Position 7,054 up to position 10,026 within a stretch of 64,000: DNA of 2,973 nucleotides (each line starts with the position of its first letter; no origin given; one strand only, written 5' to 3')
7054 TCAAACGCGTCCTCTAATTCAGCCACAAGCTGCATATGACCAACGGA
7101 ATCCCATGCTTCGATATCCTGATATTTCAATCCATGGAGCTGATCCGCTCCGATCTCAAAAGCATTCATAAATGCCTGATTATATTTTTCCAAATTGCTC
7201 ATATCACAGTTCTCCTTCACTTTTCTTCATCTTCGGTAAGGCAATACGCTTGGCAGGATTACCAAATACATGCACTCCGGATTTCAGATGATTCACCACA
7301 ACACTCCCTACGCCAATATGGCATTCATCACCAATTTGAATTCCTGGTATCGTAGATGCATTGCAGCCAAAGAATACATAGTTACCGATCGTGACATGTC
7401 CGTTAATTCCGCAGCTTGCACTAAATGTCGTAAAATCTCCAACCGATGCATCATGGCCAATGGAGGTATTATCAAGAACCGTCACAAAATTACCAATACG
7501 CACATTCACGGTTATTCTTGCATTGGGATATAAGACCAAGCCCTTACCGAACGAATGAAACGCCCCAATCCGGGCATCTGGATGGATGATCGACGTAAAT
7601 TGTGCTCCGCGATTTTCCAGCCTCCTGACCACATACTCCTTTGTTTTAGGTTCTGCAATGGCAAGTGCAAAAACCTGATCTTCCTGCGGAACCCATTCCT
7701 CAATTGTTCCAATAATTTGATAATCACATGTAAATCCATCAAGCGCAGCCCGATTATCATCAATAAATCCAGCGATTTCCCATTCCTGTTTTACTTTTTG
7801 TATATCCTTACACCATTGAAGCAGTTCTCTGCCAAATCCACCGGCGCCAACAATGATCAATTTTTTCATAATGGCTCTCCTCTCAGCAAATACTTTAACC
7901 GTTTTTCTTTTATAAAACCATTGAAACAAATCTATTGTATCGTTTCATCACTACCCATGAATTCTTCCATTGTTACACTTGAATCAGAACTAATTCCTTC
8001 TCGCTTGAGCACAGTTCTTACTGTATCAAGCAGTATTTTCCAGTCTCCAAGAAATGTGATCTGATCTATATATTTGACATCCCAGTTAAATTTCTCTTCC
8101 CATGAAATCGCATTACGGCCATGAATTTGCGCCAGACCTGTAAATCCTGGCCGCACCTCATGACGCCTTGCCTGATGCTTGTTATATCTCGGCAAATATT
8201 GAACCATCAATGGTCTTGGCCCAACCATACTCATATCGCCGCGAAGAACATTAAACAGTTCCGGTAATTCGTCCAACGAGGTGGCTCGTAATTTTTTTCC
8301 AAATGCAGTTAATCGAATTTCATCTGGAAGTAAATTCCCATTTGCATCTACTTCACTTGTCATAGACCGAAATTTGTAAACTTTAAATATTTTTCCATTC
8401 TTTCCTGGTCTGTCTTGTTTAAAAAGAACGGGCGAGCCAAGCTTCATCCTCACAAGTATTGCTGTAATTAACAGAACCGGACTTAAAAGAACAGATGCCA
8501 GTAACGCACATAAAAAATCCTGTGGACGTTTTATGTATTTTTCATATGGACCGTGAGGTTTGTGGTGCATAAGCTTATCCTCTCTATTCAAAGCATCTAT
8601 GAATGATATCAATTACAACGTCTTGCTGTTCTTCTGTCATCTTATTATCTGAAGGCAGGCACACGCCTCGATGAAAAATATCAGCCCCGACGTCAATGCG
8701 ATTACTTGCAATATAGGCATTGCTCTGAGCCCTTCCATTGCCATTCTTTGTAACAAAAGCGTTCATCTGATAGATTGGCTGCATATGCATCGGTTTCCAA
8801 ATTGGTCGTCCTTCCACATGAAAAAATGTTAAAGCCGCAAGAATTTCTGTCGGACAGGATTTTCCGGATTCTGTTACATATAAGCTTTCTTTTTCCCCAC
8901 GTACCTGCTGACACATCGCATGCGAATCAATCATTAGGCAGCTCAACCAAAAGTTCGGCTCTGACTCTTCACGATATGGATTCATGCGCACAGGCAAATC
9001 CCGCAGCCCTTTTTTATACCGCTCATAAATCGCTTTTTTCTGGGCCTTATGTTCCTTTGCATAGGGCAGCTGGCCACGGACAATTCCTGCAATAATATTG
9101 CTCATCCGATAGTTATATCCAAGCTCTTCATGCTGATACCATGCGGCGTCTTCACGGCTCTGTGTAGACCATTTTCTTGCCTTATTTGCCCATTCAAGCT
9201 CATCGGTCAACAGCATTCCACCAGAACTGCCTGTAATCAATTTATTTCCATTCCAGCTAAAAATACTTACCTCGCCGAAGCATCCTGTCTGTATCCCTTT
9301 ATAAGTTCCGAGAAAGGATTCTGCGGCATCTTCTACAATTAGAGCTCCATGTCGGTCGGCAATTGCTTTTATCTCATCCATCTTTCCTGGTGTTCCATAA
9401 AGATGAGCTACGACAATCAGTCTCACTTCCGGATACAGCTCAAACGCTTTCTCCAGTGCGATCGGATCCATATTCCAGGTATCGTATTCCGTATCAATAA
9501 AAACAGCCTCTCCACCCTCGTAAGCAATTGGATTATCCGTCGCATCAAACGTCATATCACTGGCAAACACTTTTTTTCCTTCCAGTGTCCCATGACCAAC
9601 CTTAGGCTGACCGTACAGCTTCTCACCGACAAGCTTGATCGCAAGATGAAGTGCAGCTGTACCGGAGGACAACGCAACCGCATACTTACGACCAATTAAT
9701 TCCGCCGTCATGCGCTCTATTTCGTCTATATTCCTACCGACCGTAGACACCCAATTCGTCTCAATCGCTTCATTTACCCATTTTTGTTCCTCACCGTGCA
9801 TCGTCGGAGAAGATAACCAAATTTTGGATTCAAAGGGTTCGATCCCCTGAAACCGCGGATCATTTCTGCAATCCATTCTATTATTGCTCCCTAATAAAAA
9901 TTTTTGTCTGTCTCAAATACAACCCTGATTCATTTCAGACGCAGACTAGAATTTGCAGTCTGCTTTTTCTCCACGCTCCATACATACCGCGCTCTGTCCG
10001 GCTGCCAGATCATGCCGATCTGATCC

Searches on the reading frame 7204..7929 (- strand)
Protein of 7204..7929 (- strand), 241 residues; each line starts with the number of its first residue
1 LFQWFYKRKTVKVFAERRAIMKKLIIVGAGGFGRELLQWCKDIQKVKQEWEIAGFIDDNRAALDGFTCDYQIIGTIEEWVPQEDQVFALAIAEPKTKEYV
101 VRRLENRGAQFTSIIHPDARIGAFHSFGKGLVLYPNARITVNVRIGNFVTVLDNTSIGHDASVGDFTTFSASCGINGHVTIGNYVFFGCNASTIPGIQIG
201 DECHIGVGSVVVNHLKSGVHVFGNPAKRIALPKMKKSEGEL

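Call 48: search_protein_families(library=pfam, proteins=[window:7204-7929:-], max_evalue=0.00001)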
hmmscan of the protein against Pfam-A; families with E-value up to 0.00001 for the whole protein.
window:7204-7929:- (241 aa): 3 families
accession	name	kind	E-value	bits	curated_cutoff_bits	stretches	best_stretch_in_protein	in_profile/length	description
PF00132.30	Hexapep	-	3.7e-13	49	27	0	178-211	1-34/36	Bacterial transferase hexapeptide (six repeats)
PF17836.7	PglD_N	-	1.1e-11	45.6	23.4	1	23-104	1-78/78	PglD N-terminal domain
PF14602.12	Hexapep_2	-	2.7e-06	27.4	27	1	179-211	2-32/34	Hexapeptide repeat of succinyl-transferase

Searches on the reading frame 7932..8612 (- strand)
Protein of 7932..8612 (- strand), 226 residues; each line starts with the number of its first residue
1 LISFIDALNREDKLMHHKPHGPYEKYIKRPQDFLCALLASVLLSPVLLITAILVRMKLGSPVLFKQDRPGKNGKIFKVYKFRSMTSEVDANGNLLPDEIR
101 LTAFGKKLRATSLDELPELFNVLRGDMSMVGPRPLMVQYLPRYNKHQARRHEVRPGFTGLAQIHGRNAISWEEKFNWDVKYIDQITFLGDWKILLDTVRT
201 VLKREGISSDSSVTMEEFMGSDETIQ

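Call 48: search_protein_families(library=pfam, proteins=[window:7932-8612:-], max_evalue=0.00001)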
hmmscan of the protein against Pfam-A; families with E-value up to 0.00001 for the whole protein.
window:7932-8612:- (226 aa): 1 family
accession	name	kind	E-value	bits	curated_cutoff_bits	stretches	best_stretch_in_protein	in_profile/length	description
PF02397.22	Bac_transf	-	4e-60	202.8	27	1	28-203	1-179/179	Bacterial sugar transferase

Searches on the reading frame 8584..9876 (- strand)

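Call 48: search_protein_families(library=pfam, proteins=[window:8584-9876:-], max_evalue=0.00001)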
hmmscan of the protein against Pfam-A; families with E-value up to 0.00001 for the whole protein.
window:8584-9876:- (430 aa): 2 families
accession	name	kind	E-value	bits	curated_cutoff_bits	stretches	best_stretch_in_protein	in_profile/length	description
PF01041.23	DegT_DnrJ_EryC1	-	4e-72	243.8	19.8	1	26-425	3-359/360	DegT/DnrJ/EryC1/StrS aminotransferase family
PF01212.27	Beta_elim_lyase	-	2.1e-06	27.7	27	1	49-185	33-170/288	Beta-eliminating lyase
